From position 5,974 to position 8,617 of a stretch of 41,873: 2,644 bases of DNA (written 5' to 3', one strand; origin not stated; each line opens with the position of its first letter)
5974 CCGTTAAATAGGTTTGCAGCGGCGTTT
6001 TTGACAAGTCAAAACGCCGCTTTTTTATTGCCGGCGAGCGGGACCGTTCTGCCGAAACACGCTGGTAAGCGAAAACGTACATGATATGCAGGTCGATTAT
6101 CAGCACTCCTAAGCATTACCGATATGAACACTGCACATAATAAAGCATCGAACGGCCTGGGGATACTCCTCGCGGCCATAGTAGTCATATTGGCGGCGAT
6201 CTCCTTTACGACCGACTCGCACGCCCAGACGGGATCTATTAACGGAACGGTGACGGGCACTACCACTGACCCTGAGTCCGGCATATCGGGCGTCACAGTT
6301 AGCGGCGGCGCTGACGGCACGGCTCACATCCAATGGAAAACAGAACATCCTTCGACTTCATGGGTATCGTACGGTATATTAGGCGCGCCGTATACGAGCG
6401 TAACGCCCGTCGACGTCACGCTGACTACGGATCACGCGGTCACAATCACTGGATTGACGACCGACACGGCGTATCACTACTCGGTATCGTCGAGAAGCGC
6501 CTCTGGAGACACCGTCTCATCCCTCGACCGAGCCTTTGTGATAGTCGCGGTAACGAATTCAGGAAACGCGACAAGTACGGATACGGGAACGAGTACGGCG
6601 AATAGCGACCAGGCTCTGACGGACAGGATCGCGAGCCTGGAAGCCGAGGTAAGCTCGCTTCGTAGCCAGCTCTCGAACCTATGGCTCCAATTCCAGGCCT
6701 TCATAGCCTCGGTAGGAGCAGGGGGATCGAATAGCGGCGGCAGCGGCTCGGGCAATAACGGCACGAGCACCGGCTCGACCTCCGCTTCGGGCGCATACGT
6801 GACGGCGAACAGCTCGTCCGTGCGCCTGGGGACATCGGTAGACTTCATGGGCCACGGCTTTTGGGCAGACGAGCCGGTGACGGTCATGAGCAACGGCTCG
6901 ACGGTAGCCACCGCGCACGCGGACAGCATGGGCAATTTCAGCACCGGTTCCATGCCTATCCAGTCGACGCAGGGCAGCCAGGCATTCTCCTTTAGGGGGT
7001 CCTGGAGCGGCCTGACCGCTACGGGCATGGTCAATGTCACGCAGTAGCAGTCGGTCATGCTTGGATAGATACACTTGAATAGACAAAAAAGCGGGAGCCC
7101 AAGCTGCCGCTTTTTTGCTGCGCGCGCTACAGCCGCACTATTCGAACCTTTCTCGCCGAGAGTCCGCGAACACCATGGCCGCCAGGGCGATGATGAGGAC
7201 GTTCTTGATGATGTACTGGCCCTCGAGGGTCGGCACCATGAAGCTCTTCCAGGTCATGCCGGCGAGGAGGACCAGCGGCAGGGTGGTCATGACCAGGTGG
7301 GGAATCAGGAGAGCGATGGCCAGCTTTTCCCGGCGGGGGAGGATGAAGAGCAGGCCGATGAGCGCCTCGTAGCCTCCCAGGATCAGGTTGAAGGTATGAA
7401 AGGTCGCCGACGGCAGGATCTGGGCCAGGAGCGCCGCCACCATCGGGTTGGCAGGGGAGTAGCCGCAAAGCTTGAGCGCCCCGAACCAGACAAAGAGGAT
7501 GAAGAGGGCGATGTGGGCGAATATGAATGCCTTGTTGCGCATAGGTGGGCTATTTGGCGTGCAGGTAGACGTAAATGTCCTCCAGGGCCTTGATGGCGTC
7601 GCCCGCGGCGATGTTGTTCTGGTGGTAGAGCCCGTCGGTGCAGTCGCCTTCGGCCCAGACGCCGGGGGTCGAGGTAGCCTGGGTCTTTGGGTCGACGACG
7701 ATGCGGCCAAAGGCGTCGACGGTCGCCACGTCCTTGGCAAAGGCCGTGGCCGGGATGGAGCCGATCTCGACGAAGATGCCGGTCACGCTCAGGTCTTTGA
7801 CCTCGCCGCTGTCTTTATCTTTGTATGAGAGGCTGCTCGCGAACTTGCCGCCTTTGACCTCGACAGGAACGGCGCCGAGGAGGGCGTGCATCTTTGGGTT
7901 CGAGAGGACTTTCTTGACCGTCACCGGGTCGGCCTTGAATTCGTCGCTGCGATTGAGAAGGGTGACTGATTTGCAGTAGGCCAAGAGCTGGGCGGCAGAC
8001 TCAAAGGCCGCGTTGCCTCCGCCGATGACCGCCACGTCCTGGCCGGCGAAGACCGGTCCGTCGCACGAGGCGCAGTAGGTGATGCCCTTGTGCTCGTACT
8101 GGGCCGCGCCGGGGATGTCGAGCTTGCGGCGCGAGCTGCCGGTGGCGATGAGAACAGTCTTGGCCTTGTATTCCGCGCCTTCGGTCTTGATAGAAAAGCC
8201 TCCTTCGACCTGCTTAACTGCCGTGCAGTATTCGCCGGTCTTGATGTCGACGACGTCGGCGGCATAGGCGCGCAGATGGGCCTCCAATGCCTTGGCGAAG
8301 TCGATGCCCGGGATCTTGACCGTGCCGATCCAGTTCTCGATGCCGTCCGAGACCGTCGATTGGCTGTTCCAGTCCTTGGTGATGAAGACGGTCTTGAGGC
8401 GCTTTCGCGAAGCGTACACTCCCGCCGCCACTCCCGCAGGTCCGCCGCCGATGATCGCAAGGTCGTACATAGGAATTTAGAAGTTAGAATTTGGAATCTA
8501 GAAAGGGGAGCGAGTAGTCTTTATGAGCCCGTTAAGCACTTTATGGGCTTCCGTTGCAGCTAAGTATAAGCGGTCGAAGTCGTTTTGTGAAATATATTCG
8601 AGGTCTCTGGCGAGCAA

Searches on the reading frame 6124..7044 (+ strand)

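Call 24: search_protein_families(library=pfam, proteins=[window:6124-7044:+], max_evalue=0.001)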
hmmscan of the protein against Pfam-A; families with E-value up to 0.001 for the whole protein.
window:6124-7044:+ (307 aa): 2 families
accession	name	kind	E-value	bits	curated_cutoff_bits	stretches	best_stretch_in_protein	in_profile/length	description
PF16656.11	Pur_ac_phosph_N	-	4.7e-06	27.5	30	1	59-126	8-83/93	Purple acid Phosphatase, N-terminal domain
PF00041.27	fn3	-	2.3e-05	24.9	25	1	55-133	4-78/84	Fibronectin type III domain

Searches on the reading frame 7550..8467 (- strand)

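Call 24: search_protein_families(library=pfam, proteins=[window:7550-8467:-], max_evalue=0.001)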
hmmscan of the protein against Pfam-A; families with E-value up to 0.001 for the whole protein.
window:7550-8467:- (305 aa): 8 families
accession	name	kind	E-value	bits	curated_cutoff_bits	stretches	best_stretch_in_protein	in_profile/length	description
PF07992.20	Pyr_redox_2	-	4.4e-41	141.6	26.1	1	1-285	1-285/291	Pyridine nucleotide-disulphide oxidoreductase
PF13738.12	Pyr_redox_3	-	3.7e-26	92.5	30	1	66-273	88-304/305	Pyridine nucleotide-disulphide oxidoreductase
PF00070.33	Pyr_redox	-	2.7e-08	34.6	22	1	145-208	2-70/82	Pyridine nucleotide-disulphide oxidoreductase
PF03486.20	HI0933_like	-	3.4e-08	33.7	50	0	2-31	2-31/244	HI0933-like protein Rossmann domain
PF01134.28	GIDA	-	4.6e-08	33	22.1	0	2-34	1-33/391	Glucose inhibited division protein A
PF00890.30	FAD_binding_2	-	1.2e-06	28.5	20.4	1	2-48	1-49/414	FAD binding domain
PF12831.13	FAD_oxidored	-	1.8e-06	28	27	1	2-31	1-30/416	FAD dependent oxidoreductase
PF01266.30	DAO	-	1.9e-06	28.1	27.9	0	2-32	1-31/353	FAD dependent oxidoreductase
